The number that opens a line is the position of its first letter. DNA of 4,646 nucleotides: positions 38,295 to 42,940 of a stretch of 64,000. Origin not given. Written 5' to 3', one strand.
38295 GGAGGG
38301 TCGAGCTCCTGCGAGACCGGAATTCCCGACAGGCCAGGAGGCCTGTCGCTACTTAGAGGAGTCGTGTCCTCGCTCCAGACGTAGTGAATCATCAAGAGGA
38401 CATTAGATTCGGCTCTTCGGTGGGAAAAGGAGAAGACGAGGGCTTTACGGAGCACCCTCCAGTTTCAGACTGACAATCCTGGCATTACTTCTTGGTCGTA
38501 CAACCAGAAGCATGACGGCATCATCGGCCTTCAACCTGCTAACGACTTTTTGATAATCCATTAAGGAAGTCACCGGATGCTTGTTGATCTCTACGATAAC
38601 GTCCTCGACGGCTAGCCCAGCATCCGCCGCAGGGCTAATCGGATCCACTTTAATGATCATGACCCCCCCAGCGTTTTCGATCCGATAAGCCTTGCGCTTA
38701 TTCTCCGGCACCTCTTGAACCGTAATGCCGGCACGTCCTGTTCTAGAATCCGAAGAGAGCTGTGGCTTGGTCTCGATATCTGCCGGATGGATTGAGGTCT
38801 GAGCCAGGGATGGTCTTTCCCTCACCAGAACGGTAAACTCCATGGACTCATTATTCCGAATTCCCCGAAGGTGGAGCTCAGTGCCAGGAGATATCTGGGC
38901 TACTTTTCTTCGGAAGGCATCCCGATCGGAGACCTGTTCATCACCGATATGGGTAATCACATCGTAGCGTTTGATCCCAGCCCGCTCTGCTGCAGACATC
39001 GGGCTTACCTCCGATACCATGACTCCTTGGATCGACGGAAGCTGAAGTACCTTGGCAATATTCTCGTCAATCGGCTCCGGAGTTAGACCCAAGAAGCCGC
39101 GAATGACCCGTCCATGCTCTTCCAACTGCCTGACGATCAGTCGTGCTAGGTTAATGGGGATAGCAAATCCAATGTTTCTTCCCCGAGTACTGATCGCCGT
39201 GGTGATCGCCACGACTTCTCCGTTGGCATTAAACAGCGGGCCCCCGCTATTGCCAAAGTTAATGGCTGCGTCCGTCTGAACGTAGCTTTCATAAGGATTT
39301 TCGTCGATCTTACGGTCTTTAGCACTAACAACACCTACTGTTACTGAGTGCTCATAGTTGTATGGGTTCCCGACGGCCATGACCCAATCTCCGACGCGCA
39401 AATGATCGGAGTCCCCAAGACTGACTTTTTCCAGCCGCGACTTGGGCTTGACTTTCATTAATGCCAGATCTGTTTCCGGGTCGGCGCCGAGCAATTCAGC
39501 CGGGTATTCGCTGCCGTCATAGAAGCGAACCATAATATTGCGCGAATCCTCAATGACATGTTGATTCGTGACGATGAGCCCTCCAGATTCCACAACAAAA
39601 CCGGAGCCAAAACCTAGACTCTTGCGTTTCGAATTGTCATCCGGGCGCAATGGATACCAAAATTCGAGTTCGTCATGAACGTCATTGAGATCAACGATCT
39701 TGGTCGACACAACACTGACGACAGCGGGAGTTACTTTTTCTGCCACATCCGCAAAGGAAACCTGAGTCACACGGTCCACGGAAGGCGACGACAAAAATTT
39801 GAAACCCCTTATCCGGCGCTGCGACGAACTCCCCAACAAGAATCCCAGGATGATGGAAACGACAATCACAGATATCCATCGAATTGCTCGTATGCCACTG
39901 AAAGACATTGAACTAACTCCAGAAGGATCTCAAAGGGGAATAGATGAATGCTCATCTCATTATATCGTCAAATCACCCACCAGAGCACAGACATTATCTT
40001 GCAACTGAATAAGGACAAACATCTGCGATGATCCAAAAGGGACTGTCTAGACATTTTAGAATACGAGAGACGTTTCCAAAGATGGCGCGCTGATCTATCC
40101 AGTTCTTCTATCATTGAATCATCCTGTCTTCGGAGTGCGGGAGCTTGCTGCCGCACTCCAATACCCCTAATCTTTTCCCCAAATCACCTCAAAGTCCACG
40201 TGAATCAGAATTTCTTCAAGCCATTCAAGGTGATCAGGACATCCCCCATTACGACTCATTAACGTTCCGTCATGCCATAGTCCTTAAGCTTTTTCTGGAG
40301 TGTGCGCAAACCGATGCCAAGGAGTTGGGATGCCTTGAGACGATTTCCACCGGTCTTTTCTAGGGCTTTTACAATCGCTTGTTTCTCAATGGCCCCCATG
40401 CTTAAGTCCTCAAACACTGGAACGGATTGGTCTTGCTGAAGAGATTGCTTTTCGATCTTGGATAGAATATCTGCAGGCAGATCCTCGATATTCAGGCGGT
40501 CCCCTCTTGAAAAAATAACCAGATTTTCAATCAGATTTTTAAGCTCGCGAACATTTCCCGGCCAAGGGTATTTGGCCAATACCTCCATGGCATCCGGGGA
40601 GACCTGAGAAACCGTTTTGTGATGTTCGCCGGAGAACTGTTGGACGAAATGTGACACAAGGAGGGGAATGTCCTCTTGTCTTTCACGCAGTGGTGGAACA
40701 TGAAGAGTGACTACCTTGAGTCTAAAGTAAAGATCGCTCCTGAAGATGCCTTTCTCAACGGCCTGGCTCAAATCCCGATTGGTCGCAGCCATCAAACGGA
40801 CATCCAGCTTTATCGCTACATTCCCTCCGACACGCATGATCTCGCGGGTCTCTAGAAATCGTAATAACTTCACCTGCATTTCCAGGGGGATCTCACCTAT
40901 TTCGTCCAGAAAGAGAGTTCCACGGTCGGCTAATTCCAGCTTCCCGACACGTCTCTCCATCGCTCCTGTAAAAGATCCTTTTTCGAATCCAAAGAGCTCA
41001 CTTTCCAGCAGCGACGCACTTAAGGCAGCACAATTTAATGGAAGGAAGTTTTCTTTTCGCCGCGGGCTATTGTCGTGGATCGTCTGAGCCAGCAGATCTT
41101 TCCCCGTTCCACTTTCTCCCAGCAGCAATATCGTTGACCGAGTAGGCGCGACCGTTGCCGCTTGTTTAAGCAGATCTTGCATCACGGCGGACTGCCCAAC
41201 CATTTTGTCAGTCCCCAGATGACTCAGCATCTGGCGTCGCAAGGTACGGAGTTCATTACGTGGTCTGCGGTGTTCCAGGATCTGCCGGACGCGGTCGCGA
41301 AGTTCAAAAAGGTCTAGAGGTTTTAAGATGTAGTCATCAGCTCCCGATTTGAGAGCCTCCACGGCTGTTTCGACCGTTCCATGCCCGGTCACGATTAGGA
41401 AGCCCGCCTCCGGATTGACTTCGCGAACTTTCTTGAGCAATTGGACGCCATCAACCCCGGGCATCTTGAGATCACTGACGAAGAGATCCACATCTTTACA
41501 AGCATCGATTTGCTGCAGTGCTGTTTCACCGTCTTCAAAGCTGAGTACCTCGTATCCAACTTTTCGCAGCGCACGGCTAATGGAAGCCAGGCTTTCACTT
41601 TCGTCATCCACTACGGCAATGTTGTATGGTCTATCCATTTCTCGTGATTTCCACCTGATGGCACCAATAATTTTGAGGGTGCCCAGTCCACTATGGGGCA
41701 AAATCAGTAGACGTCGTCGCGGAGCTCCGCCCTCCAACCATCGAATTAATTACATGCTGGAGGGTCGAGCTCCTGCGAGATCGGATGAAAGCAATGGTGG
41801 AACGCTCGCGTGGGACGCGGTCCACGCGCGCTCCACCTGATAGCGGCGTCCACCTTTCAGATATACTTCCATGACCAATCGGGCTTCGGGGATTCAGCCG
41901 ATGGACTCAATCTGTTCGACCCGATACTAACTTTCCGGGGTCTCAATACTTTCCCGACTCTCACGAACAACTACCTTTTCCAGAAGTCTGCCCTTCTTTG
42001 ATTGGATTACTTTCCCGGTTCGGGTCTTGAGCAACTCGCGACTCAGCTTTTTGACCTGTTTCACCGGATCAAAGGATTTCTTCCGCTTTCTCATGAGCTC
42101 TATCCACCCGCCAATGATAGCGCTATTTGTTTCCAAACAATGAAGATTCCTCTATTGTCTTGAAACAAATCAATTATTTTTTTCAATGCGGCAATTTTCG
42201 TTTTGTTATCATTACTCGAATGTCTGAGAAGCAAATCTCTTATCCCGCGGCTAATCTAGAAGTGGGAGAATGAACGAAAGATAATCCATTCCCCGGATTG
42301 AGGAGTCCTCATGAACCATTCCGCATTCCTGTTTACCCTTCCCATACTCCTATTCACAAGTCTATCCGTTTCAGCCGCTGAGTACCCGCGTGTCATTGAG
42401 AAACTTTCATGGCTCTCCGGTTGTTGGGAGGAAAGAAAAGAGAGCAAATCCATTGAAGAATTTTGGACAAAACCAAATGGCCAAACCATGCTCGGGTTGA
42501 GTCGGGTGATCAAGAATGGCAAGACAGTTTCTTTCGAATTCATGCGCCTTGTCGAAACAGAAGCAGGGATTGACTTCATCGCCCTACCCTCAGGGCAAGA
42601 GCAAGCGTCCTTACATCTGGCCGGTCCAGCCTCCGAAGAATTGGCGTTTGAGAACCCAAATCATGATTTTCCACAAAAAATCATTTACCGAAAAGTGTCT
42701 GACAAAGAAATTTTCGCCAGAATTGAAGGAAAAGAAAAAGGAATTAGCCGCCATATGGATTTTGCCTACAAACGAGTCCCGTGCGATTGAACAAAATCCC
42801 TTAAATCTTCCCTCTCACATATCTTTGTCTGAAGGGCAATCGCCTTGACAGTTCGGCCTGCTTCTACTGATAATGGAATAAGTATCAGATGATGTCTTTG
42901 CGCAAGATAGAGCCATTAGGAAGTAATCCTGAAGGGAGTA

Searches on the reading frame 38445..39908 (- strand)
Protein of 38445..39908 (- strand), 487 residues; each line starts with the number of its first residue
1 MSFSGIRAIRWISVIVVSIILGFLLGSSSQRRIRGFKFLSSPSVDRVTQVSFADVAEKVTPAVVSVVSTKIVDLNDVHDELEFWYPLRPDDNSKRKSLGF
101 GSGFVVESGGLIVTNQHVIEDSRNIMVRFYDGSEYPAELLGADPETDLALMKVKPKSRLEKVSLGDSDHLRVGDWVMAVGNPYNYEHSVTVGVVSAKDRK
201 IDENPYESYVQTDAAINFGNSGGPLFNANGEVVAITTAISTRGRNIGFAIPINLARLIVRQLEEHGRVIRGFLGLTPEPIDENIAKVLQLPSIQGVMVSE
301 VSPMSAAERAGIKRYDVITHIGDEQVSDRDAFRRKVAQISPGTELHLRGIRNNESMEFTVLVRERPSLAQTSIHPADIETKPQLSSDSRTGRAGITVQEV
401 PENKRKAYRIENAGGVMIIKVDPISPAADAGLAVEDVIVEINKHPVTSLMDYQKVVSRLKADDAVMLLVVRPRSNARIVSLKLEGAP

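Call 15: search_protein_families(library=pfam, proteins=[window:38445-39908:-], max_evalue=0.001)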
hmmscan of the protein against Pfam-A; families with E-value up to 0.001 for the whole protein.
window:38445-39908:- (487 aa): 6 families
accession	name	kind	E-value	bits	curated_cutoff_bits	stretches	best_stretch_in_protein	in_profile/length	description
PF13365.12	Trypsin_2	-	1.6e-37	129.9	27.6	1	101-235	1-144/144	Trypsin-like peptidase domain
PF13180.12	PDZ_2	-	5e-27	94.5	27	2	272-361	2-79/80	PDZ domain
PF00089.32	Trypsin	-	6.6e-19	69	20.6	1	100-253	26-214/220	Trypsin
PF17820.7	PDZ_6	-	8.9e-19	67.4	27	2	420-471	4-54/54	PDZ domain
PF00595.29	PDZ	-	1.3e-17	64.4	23.2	2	387-469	7-80/81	PDZ domain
PF12812.13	PDZ_1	-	1.8e-06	28.3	28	0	286-339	24-75/78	PDZ-like domain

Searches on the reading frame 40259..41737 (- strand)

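Call 15: search_protein_families(library=pfam, proteins=[window:40259-41737:-], max_evalue=0.001)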
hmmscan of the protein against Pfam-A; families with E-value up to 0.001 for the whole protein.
window:40259-41737:- (492 aa): 8 families
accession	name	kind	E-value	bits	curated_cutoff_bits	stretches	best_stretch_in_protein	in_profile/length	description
PF00158.32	Sigma54_activat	-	5.9e-68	228.2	20.2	1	179-345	1-167/168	Sigma-54 interaction domain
PF25601.1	AAA_lid_14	-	2.2e-29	101.5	27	1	351-433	1-83/87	AAA+ ATPase lid domain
PF00072.30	Response_reg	-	1.2e-26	93.4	30.2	1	40-151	1-111/111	Response regulator receiver domain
PF14532.12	Sigma54_activ_2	-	6.4e-18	65.8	25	1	180-350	1-138/138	Sigma-54 interaction domain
PF02954.25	HTH_8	-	3.4e-13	49.5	22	1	449-487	4-42/42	Bacterial regulatory protein, Fis family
PF01078.27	Mg_chelatase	-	2.4e-07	30.8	20.3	1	258-321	93-158/207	Magnesium chelatase, subunit ChlI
PF07728.20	AAA_5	-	1.1e-06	29.1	22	1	203-321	2-123/139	AAA domain (dynein-related subfamily)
PF00493.29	MCM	-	6.4e-05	22.6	23.3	0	198-320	55-172/224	MCM P-loop domain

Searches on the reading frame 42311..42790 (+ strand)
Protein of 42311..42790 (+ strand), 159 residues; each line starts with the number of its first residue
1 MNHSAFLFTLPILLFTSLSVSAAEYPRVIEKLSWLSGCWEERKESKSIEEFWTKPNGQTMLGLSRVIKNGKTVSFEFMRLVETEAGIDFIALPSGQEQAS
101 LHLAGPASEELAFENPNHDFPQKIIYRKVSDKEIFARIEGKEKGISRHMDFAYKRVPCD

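Call 15: search_protein_families(library=pfam, proteins=[window:42311-42790:+], max_evalue=0.001)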
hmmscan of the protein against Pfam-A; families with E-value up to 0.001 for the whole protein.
window:42311-42790:+ (159 aa): 1 family
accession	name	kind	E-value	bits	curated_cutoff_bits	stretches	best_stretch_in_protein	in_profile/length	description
PF19780.4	DUF6265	-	8.1e-25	87.9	23.8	1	33-139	1-115/116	Domain of unknown function (DUF6265)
